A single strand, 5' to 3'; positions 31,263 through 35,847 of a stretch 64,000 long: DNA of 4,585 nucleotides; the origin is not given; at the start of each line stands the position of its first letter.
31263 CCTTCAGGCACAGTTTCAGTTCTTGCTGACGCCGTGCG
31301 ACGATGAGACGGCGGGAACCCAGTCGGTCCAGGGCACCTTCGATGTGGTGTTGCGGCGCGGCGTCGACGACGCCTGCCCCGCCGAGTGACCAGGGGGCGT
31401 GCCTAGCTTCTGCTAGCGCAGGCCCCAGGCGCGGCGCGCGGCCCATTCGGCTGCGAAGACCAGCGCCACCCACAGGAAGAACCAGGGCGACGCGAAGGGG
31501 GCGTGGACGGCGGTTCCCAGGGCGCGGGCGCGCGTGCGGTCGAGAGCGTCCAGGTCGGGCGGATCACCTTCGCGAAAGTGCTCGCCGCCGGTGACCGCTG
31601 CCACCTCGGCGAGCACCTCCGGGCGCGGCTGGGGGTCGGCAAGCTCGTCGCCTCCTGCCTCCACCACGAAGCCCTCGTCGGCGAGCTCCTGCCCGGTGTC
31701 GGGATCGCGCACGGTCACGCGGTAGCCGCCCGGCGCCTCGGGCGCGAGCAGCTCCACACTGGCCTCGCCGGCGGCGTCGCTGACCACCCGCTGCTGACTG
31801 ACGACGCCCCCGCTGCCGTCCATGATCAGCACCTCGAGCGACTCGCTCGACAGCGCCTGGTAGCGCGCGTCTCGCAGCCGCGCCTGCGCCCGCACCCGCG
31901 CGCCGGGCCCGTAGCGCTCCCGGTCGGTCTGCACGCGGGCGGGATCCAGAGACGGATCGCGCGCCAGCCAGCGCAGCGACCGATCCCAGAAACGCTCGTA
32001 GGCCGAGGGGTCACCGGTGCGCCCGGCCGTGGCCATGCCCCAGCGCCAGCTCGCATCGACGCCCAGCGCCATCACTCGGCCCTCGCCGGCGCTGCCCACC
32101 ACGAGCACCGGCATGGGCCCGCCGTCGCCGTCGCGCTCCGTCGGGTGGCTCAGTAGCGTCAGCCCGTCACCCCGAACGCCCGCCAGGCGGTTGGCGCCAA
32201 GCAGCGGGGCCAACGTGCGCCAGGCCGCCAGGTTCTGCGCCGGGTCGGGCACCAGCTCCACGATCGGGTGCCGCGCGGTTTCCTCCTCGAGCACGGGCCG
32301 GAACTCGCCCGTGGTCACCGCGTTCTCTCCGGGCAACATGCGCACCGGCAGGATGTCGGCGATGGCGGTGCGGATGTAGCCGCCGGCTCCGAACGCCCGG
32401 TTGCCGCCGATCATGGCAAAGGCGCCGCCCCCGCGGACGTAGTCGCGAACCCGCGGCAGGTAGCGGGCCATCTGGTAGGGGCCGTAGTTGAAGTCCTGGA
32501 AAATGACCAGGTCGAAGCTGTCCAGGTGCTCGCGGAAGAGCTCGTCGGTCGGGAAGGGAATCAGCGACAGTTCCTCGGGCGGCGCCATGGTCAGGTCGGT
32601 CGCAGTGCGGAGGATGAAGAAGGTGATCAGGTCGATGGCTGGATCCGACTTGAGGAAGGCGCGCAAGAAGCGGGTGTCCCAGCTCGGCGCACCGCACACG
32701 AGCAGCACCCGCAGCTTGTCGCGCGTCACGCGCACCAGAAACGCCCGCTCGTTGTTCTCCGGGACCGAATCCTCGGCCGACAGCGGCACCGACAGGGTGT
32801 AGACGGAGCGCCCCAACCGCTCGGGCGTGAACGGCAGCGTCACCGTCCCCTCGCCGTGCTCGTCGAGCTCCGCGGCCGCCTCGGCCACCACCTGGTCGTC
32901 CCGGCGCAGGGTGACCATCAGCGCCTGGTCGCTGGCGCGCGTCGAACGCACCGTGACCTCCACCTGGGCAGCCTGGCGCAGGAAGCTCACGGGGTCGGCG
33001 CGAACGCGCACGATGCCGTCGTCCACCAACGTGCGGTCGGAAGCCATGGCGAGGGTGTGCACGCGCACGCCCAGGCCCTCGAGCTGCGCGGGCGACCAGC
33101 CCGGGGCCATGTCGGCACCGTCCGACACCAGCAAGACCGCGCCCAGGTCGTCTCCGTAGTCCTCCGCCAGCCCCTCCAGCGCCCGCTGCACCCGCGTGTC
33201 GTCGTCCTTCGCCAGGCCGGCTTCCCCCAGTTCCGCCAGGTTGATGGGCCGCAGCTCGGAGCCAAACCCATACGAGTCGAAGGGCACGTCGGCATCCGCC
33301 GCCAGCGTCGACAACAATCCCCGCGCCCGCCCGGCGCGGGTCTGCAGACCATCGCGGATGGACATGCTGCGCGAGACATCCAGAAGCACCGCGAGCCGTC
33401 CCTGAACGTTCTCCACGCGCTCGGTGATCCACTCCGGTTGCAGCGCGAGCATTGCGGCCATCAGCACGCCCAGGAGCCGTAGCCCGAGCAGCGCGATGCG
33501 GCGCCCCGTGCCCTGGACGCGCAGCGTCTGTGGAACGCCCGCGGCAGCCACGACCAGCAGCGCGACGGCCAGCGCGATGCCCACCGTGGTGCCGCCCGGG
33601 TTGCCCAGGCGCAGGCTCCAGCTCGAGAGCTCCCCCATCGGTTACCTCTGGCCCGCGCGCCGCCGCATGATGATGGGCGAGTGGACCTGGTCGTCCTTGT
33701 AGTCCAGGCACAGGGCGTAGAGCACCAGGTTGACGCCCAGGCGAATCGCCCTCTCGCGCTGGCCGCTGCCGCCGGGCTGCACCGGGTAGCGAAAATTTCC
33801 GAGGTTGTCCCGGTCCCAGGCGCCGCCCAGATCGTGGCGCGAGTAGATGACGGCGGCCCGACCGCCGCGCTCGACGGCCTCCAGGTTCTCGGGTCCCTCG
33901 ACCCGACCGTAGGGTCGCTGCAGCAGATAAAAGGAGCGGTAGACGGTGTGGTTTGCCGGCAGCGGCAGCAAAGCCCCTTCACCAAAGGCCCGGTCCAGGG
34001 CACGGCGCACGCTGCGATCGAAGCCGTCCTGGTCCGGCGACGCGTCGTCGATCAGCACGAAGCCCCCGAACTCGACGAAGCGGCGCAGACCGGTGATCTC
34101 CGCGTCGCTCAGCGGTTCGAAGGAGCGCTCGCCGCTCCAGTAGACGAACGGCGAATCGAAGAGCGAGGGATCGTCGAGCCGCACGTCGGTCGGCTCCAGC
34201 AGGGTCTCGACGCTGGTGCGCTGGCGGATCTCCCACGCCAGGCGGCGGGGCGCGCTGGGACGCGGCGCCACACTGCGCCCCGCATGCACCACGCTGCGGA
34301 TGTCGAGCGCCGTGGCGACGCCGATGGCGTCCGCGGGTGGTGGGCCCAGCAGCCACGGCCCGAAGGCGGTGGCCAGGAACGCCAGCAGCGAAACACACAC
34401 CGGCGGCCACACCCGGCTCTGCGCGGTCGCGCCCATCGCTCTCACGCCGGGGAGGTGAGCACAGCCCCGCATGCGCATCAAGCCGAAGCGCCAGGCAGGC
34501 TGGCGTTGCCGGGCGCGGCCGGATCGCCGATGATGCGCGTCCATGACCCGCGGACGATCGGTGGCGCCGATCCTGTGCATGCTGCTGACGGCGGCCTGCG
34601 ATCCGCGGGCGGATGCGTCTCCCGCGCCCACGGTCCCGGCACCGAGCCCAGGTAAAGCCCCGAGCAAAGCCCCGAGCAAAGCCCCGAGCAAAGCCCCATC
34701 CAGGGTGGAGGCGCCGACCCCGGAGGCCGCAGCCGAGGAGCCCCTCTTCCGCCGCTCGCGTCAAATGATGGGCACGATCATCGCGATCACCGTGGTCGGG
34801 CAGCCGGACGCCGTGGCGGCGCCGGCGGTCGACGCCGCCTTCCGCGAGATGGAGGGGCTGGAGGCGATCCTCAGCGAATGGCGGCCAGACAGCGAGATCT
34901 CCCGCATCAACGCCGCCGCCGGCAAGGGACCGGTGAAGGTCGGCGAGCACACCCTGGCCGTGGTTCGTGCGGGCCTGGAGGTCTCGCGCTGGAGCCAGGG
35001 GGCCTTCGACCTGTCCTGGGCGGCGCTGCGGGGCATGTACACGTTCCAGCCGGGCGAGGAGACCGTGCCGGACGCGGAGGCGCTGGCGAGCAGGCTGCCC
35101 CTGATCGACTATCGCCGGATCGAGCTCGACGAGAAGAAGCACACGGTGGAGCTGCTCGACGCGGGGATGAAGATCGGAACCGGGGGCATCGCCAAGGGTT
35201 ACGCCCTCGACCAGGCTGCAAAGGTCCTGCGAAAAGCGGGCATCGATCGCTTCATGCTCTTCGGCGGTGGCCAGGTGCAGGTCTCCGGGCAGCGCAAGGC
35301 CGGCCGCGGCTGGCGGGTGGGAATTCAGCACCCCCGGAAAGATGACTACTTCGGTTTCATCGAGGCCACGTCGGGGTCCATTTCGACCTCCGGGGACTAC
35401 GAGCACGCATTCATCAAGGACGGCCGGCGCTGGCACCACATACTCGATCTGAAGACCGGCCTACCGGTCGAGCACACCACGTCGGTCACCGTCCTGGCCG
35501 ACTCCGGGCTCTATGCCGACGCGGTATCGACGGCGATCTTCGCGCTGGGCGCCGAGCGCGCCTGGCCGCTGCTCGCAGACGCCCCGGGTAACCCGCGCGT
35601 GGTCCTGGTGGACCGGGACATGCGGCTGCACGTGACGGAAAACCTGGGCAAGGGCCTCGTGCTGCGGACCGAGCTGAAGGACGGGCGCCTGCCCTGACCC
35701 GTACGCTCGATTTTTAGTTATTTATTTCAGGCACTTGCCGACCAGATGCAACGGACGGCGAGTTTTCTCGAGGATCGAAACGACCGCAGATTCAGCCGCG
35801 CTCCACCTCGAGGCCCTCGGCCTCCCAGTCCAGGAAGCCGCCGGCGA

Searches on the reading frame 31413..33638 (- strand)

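Call 60: search_protein_families(library=pfam, proteins=[window:31413-33638:-], max_evalue=0.0001)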
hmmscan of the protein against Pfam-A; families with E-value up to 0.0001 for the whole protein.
window:31413-33638:- (741 aa): 2 families
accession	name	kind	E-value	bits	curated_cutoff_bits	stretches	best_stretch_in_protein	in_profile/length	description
PF07090.17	GATase1_like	-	2.8e-11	43.9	27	1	394-559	97-246/247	Putative glutamine amidotransferase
PF01835.25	MG2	-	6.4e-09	36.5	32.8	1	569-659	4-96/96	MG2 domain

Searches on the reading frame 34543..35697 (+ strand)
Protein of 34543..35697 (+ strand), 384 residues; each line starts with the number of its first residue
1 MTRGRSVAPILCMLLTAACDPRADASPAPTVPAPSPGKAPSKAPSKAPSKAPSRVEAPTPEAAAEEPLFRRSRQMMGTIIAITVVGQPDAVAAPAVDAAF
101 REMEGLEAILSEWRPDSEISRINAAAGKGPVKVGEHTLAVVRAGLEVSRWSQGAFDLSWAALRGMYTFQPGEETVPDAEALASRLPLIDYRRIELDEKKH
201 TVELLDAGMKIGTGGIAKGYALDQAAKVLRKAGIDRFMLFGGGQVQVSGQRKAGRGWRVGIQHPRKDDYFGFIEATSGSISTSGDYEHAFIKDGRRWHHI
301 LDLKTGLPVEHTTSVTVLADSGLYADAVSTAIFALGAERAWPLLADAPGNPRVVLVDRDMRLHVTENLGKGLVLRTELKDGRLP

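Call 60: search_protein_families(library=pfam, proteins=[window:34543-35697:+], max_evalue=0.0001)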
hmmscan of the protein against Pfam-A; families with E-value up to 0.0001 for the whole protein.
window:34543-35697:+ (384 aa): 1 family
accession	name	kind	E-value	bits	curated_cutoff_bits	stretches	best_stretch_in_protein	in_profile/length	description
PF02424.20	ApbE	-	5.7e-79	265.8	25.6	1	76-347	1-258/266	ApbE family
